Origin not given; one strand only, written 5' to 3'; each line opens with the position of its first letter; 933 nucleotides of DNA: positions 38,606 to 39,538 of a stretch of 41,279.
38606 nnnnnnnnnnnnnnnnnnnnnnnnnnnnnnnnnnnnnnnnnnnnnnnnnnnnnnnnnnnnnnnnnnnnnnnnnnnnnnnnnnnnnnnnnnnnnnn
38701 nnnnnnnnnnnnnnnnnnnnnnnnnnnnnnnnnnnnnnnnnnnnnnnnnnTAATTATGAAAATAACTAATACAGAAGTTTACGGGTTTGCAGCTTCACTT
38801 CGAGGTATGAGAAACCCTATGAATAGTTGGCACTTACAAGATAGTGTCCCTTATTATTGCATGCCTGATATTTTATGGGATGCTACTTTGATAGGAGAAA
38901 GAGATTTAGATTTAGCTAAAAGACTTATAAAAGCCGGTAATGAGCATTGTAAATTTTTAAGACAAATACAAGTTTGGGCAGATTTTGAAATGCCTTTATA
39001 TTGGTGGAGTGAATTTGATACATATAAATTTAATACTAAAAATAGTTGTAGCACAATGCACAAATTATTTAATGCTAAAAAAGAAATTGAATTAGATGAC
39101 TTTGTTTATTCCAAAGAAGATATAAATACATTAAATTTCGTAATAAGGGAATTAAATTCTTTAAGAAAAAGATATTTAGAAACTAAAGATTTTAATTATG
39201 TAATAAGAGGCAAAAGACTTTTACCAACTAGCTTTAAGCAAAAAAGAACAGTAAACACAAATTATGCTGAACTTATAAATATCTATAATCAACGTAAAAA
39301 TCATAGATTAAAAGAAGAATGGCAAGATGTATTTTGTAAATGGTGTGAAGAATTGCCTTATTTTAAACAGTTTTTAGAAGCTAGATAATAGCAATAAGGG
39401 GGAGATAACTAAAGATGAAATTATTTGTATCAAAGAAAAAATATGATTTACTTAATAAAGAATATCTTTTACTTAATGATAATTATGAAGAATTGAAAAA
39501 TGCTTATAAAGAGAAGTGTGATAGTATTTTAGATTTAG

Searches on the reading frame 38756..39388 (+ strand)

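Call 44: search_protein_families(library=pfam, proteins=[window:38756-39388:+], max_evalue=0.01)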
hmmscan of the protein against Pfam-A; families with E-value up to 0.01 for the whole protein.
window:38756-39388:+ (210 aa): 1 family
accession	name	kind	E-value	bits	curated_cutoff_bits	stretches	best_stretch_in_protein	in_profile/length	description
PF06856.16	AcMNPV_Orf17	-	0.0082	16.3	22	0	106-145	54-95/121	Autographa californica nuclear polyhedrosis virus (AcMNPV), Orf17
